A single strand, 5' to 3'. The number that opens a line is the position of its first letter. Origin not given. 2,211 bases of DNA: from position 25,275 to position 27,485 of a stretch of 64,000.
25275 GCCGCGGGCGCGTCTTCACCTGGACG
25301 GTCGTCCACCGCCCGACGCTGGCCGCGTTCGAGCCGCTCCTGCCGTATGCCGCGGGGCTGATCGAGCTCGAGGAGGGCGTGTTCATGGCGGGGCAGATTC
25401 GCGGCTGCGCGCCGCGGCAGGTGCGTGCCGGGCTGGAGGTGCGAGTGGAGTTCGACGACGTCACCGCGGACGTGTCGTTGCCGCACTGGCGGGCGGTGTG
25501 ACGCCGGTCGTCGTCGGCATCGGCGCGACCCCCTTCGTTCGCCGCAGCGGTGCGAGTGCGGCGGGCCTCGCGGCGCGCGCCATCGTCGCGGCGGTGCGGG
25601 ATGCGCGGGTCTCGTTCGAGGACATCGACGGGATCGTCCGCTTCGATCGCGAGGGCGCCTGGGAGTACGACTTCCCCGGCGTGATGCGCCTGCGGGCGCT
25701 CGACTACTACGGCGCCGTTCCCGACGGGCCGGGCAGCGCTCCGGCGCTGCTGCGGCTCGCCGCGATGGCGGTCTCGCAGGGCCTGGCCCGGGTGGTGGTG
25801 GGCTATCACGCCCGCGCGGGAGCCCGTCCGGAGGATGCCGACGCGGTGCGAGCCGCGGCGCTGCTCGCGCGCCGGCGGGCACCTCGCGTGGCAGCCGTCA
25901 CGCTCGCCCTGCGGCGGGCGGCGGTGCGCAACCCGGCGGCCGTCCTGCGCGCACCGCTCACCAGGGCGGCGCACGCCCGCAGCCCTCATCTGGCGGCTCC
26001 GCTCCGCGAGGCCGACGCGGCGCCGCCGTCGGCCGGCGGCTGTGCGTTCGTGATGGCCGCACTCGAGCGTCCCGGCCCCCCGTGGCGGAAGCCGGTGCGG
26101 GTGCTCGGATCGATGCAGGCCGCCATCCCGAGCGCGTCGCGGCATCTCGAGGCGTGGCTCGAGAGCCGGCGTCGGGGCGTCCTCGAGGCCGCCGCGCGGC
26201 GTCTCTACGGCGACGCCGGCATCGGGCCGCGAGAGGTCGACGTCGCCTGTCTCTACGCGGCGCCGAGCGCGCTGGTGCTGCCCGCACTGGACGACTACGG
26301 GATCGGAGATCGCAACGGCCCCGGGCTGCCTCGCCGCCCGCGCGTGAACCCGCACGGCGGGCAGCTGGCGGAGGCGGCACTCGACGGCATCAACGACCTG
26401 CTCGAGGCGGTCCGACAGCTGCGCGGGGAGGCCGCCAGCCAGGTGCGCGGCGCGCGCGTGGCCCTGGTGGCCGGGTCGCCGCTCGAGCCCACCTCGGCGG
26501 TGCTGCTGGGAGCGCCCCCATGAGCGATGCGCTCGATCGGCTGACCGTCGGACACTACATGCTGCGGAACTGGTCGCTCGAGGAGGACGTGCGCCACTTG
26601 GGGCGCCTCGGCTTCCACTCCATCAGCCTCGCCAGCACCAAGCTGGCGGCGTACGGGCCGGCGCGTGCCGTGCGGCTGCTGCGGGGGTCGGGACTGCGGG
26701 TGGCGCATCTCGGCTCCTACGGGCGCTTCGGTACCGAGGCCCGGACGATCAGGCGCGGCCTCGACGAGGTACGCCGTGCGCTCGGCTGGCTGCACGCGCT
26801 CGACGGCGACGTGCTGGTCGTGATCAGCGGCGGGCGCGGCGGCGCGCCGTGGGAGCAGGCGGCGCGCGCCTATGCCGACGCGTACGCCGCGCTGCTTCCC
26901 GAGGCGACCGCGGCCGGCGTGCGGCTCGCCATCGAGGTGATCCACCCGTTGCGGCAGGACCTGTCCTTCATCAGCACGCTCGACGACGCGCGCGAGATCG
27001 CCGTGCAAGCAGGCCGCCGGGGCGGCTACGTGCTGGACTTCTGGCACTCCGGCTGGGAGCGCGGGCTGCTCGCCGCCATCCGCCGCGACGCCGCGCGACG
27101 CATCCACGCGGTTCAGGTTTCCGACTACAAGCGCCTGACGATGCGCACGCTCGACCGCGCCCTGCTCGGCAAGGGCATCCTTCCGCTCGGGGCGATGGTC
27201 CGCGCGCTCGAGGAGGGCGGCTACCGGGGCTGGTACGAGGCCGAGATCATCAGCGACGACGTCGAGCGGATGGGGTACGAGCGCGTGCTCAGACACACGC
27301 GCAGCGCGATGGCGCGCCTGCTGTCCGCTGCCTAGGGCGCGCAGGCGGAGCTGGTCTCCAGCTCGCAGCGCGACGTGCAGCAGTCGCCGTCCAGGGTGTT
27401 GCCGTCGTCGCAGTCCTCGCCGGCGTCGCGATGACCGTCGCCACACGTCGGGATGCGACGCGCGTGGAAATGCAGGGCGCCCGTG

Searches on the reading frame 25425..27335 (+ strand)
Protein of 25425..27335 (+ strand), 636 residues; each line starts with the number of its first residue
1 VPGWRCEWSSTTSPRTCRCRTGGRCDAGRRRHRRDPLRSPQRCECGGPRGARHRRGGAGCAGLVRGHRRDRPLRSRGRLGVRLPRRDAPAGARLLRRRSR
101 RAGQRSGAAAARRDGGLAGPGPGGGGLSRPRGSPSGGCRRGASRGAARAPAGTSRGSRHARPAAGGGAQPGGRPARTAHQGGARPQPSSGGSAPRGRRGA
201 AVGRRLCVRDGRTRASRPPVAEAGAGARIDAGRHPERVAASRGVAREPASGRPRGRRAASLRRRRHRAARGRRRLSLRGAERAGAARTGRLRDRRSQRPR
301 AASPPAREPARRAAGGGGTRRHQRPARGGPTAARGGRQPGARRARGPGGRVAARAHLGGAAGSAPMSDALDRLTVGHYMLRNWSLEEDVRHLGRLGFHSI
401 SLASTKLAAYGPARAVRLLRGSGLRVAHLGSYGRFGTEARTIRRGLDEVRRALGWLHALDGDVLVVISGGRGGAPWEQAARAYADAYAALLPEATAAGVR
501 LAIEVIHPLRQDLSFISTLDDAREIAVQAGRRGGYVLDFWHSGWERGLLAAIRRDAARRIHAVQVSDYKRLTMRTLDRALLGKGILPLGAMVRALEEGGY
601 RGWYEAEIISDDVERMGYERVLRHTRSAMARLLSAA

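Call 12: search_protein_families(library=pfam, proteins=[window:25425-27335:+], max_evalue=0.001)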
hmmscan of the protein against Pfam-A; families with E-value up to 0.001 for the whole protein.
window:25425-27335:+ (636 aa): 1 family
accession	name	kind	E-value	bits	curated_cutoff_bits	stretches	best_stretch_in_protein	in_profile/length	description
PF01261.30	AP_endonuc_2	-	2.8e-26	93.2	31.1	1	394-626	6-247/249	Xylose isomerase-like TIM barrel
